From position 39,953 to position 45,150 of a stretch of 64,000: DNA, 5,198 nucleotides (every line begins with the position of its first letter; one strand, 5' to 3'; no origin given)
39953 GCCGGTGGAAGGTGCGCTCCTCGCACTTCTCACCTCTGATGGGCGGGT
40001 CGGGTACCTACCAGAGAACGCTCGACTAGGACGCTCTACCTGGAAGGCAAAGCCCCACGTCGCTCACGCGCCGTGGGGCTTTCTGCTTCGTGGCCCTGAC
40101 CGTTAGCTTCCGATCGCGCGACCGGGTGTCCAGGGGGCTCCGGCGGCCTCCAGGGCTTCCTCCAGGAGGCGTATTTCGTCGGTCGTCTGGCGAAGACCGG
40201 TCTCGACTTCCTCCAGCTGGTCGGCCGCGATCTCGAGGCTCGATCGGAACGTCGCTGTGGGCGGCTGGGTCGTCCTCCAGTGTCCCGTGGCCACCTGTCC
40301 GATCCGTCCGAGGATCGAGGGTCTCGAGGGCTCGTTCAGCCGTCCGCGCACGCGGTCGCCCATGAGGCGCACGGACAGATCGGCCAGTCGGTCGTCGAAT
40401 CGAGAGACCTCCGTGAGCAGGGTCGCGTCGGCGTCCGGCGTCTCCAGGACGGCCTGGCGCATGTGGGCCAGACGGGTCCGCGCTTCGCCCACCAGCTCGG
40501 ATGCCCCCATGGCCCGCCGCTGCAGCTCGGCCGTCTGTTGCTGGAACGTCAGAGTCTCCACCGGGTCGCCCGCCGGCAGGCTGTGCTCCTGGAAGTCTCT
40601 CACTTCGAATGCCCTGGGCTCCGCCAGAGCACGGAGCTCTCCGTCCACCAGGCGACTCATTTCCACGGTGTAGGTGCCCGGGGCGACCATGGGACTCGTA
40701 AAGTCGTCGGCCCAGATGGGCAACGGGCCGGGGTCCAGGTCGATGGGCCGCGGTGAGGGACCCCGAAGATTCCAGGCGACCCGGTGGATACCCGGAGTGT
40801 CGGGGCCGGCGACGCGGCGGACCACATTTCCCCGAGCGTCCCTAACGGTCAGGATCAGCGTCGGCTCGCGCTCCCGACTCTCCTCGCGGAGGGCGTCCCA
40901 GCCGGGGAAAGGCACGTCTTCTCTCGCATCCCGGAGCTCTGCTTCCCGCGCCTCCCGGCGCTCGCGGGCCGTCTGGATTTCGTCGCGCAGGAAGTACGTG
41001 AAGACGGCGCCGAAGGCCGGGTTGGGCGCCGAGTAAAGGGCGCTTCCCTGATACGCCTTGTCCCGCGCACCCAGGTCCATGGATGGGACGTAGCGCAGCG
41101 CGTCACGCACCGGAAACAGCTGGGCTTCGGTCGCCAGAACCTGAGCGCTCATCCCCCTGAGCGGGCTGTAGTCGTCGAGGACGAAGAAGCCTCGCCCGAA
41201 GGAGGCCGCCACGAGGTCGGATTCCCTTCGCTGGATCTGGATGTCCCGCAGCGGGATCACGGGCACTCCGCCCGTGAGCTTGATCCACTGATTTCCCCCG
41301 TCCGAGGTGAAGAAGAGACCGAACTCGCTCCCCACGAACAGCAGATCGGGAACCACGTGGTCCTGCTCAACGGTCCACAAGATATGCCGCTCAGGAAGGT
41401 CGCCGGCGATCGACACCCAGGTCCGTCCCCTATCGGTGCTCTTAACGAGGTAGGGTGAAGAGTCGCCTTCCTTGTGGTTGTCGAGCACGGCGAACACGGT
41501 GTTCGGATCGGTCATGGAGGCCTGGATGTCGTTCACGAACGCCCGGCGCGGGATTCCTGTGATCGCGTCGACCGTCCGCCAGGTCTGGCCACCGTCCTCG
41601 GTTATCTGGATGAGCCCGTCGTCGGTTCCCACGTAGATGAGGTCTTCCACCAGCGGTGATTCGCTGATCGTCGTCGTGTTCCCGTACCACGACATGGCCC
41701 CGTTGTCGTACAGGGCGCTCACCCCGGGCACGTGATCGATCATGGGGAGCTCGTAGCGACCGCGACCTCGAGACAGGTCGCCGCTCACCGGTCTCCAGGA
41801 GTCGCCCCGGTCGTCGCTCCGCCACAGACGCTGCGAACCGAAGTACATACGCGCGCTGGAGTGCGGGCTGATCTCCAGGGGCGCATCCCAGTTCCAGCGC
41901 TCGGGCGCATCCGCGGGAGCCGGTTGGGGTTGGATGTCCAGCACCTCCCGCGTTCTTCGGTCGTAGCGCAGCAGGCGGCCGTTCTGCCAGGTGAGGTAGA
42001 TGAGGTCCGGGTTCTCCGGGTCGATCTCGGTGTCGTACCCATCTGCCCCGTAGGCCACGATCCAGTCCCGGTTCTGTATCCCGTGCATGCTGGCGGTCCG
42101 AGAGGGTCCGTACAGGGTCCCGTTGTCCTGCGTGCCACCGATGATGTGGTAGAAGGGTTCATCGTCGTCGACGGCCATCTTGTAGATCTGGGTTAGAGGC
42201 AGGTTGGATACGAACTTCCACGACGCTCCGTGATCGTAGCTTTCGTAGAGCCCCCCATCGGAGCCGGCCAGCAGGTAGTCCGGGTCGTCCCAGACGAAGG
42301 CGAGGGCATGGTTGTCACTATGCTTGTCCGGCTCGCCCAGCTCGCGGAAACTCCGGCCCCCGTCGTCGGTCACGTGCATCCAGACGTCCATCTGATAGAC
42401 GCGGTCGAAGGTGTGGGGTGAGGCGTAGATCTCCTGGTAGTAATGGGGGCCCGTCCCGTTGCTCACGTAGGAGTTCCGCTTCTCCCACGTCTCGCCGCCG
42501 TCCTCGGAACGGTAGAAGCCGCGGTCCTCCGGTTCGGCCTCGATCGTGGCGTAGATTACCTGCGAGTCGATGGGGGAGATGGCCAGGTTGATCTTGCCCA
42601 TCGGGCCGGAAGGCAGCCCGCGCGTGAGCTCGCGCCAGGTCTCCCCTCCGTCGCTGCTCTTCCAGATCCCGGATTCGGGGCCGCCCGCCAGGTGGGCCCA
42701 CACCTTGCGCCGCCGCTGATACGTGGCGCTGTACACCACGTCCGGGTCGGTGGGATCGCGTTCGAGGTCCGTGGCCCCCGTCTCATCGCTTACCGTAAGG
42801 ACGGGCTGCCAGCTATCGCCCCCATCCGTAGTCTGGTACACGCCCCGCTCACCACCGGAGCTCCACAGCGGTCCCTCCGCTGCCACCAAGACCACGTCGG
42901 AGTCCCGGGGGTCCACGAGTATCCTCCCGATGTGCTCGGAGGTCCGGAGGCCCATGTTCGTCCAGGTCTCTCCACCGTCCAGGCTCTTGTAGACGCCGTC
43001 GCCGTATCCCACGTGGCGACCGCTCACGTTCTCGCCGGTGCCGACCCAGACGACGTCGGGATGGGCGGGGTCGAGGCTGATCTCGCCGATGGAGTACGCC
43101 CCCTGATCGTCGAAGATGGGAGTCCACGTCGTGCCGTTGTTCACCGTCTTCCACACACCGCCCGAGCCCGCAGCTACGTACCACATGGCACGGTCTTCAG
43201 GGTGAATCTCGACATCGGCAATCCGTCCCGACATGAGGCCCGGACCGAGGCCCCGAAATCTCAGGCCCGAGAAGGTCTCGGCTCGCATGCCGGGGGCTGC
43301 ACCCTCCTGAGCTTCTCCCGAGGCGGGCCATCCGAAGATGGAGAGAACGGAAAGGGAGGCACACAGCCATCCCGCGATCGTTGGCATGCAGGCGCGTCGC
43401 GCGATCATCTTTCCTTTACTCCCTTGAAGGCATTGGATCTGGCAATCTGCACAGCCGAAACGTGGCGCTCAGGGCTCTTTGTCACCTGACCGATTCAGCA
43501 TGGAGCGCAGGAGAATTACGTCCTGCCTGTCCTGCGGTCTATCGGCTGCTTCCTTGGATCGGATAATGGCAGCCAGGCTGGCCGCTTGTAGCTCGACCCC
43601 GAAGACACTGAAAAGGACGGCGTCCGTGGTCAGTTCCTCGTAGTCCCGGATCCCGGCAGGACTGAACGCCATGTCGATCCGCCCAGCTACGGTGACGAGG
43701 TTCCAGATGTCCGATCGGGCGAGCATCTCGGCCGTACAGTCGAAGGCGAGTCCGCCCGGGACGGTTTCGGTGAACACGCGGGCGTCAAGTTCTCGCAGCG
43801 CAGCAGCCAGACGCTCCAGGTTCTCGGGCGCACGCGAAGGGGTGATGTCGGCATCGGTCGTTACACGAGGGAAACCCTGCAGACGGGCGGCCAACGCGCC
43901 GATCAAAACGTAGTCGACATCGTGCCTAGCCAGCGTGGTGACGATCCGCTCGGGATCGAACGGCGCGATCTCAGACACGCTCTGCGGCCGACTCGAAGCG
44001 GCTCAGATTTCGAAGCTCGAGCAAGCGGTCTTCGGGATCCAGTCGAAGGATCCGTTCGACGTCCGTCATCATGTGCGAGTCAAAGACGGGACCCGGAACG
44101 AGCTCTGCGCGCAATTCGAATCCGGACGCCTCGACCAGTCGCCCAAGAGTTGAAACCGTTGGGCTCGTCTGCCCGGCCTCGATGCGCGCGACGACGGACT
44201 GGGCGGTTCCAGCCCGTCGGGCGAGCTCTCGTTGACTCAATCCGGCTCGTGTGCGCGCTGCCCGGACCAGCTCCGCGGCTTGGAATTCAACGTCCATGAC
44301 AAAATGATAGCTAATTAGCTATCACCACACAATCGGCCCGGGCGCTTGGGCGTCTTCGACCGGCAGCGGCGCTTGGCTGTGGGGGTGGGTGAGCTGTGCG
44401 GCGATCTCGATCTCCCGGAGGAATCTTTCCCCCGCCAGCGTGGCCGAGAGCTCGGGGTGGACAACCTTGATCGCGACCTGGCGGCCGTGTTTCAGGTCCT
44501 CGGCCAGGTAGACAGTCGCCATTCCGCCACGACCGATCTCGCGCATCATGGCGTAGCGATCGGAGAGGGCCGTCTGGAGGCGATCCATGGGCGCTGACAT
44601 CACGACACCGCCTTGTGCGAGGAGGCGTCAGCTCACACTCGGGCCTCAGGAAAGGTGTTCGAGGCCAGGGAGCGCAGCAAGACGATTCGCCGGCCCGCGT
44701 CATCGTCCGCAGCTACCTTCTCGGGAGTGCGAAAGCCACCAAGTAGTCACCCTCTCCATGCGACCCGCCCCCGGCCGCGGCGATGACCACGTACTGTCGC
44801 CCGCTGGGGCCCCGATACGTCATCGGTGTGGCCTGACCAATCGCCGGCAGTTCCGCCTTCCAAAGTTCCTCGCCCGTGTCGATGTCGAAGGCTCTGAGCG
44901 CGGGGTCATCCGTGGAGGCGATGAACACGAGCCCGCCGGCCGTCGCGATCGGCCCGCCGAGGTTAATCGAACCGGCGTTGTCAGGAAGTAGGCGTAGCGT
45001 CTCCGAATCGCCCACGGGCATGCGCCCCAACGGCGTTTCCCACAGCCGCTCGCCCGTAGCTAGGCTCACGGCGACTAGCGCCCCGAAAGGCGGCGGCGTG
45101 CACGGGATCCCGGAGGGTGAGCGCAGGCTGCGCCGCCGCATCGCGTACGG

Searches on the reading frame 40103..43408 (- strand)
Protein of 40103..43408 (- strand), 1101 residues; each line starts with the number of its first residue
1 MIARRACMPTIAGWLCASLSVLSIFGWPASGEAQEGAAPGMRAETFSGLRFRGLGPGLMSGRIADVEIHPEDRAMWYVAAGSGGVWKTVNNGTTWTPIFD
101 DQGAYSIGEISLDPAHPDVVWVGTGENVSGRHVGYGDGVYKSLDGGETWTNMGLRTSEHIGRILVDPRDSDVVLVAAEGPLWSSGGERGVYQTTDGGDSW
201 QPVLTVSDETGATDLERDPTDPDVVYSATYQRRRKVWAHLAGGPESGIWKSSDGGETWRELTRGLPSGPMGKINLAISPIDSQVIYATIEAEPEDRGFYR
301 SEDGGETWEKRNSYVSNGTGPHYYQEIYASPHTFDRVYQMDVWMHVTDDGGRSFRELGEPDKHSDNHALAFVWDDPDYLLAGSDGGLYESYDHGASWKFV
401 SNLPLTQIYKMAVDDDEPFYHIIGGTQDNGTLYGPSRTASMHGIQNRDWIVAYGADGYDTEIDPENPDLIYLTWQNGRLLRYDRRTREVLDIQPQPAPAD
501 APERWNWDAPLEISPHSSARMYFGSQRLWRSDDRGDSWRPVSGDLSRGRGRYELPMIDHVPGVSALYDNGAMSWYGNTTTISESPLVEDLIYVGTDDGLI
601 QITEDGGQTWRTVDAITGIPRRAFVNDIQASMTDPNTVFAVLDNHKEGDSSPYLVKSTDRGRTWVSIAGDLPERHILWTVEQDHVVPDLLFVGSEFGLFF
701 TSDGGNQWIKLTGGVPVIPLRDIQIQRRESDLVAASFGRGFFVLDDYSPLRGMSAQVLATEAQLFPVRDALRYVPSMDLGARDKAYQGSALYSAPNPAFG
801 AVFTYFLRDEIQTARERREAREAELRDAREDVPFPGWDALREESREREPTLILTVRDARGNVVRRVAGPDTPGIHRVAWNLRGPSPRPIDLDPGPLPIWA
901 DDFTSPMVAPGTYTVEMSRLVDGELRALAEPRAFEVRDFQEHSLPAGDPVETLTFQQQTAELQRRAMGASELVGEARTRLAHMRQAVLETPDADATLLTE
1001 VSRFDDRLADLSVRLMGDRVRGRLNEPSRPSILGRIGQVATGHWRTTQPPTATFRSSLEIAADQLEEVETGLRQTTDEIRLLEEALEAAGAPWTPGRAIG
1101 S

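Call 3: search_protein_families(library=pfam, proteins=[window:40103-43408:-], max_evalue=0.1)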
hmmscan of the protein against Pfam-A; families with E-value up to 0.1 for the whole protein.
window:40103-43408:- (1101 aa): 6 families
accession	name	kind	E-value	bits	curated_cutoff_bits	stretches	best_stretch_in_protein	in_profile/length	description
PF15902.12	Sortilin-Vps10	-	2.8e-31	109.2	33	3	139-264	3-115/446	Sortilin, neurotensin receptor 3,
PF02012.26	BNR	-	1.1e-09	37.3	27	0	299-310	1-12/12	BNR/Asp-box repeat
PF13088.12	BNR_2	-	8.8e-08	32.3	31.4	0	529-666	85-200/277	BNR repeat-like domain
PF15899.11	BNR_6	-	0.00027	21.2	27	0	528-538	1-11/14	BNR-Asp box repeat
PF14870.12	PSII_BNR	-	0.001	18.8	27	0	298-399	40-139/303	Photosynthesis system II assembly factor YCF48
PF13860.13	FlgD_ig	-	0.041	14.3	27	0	850-880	24-55/79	FlgD Ig-like domain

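Call 17: find_homologous_proteins(query=window:40103-43408:-)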
Query window:40103-43408:- (1101 aa): 8000 proteins with E <= 0.001 among 8000 candidates; the best 120 are listed.
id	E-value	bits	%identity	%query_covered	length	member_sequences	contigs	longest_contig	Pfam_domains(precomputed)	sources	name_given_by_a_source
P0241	0.0e+0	2422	100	95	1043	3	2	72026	PF25852.1,PF02012.27,PF15902.13,PF13088.13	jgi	jgi:photosystem II stability/assembly factor-like uncharacterized protein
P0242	0.0e+0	1786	69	98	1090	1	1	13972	PF25852.1,PF14870.13,PF02012.27,PF15902.13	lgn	-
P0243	0.0e+0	1762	69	97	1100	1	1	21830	PF14870.13,PF02012.27,PF15902.13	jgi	jgi:photosystem II stability/assembly factor-like uncharacterized protein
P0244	0.0e+0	1762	69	100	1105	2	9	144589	PF25852.1,PF14870.13,PF02012.27,PF15902.13,PF13088.13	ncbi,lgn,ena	-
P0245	0.0e+0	1758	69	97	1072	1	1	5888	PF15899.12,PF02012.27,PF15902.13,PF13088.13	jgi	-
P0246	0.0e+0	1747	70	98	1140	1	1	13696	PF15899.12,PF02012.27,PF15902.13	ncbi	-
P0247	0.0e+0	1742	69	97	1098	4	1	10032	PF02012.27,PF15902.13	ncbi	-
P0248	0.0e+0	1739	68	97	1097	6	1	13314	PF14870.13,PF02012.27,PF15902.13,PF13088.13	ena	-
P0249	0.0e+0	1724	67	99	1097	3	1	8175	PF02012.27,PF15902.13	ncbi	-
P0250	0.0e+0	1724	70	96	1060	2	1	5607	PF25852.1,PF02012.27,PF15902.13,PF13088.13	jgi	jgi:photosystem II stability/assembly factor-like uncharacterized protein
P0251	0.0e+0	1720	68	98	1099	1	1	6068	PF25852.1,PF14870.13,PF02012.27,PF15902.13,PF13088.13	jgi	-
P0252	0.0e+0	1715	68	99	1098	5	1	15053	PF02012.27,PF15902.13,PF13088.13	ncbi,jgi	jgi:photosystem II stability/assembly factor-like uncharacterized protein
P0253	0.0e+0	1680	67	96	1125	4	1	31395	PF15899.12,PF02012.27,PF15902.13,PF13088.13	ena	-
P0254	0.0e+0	1668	66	97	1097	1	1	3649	PF15899.12,PF25852.1,PF02012.27,PF15902.13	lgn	-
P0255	0.0e+0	1646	65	97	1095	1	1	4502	PF02012.27,PF15902.13,PF13088.13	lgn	-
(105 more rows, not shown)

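Call 18: find_encoding_contigs(protein=P0244, flank=8000, max_places=3)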
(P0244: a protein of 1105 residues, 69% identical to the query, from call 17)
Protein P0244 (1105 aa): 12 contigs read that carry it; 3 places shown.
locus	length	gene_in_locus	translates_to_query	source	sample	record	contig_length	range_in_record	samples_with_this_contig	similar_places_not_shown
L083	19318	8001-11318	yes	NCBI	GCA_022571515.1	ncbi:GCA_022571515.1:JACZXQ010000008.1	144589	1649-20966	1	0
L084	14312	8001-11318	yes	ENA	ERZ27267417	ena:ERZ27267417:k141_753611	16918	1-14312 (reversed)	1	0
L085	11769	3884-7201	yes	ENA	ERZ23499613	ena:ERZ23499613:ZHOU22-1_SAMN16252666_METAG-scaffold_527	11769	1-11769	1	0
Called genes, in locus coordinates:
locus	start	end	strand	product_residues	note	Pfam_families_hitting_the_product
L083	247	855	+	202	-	PF14321:DUF4382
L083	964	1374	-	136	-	PF01850:PIN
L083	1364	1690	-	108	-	-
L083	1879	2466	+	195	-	-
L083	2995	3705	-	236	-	PF09407:AbiEi_1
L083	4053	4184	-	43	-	-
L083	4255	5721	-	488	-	PF01546:Peptidase_M20, PF07687:M20_dimer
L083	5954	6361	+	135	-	-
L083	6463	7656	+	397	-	PF13784:Fic_N, PF02661:Fic, PF12802:MarR_2 (faint)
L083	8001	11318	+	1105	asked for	PF14870:PSII_BNR (faint), PF02012:BNR (faint), PF13088:BNR_2 (faint), PF25852:DUF6242_C (faint), PF15902:Sortilin-Vps10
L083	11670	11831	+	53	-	-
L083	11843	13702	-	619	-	PF05547:Peptidase_M6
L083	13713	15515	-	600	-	PF02368:Big_2, PF02369:Big_1 (faint), PF26182:Ig_NUP210_5th (faint), PF26918:Ig_Eae (faint), PF02368:Big_2, PF22359:Big-like (weak), PF02368:Big_2, PF05345:He_PIG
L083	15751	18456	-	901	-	PF00696:AA_kinase, PF22468:ACT_9 (weak), PF00278:Orn_DAP_Arg_deC, PF02784:Orn_Arg_deC_N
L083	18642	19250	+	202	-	-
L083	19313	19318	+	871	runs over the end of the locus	PF00069:Pkinase, PF07714:PK_Tyr_Ser-Thr, PF07676:PD40 (faint), PF26549:Tricorn_N (faint), PF26550:Tricorn_2nd (faint)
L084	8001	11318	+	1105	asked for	PF14870:PSII_BNR (faint), PF02012:BNR (faint), PF13088:BNR_2 (faint), PF25852:DUF6242_C (faint), PF15902:Sortilin-Vps10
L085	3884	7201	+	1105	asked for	PF14870:PSII_BNR (faint), PF02012:BNR (faint), PF13088:BNR_2 (faint), PF25852:DUF6242_C (faint), PF15902:Sortilin-Vps10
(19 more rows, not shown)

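Call 19: find_encoding_contigs(protein=P0243, flank=8000, max_places=2)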
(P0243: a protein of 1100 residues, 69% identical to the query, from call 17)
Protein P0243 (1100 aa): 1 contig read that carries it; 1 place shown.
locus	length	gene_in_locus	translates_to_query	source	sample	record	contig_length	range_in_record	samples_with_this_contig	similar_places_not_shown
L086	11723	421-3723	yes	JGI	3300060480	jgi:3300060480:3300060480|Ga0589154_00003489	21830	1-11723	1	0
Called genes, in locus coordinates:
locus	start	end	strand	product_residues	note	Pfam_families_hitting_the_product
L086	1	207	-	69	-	?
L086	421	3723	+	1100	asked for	PF14870:PSII_BNR (faint), PF02012:BNR (faint), PF15902:Sortilin-Vps10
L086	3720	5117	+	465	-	PF01553:Acyltransferase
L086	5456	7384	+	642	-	PF00512:HisKA, PF02518:HATPase_c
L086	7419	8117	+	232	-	PF00072:Response_reg, PF00486:Trans_reg_C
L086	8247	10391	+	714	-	PF13174:TPR_6 (faint), PF07676:PD40 (faint), PF26550:Tricorn_2nd (weak), PF00930:DPPIV_N (faint), PF26549:Tricorn_N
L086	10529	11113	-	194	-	PF08808:RES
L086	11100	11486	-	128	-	-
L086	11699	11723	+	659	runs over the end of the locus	PF00512:HisKA, PF02518:HATPase_c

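Call 20: find_encoding_contigs(protein=P0246, flank=8000, max_places=2)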
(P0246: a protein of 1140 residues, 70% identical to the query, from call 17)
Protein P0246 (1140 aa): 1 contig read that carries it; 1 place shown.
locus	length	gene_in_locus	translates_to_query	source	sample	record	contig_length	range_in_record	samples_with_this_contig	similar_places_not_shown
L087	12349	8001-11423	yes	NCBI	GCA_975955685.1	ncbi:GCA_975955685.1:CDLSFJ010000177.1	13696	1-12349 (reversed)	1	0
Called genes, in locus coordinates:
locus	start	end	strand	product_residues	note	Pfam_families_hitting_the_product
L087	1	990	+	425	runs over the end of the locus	PF13614:AAA_31 (faint), PF01656:CbiA (weak)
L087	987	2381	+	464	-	PF00005:ABC_tran (faint), PF00437:T2SSE, PF27713:UCP018868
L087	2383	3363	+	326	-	PF00482:T2SSF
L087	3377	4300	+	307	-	PF00482:T2SSF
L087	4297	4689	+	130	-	PF02643:DUF192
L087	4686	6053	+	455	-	-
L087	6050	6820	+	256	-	-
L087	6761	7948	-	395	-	PF09594:GT87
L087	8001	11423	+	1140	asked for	PF02012:BNR (faint), PF15899:BNR_6 (faint), PF15902:Sortilin-Vps10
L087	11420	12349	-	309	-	?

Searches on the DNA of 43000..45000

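Call 72: search_rna_families(source=window, start=43000, end=45000, threshold=evalue, max_evalue=1)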
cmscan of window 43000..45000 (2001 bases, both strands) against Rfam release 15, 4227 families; matches with E-value up to 1: 2.
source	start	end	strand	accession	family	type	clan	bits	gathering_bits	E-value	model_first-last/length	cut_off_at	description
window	44190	44279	+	RF01665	P13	Gene; sRNA;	-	24.2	70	0.68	1-76/76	no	Pseudomonas sRNA P13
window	43145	43317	-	RF02197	TP73-AS1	Gene; lncRNA;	-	18.5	75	0.81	1-161/161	no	TP73 antisense RNA 1 conserved region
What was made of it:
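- Tried and rejected: Nothing credible in 43000-45000 (call 72).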
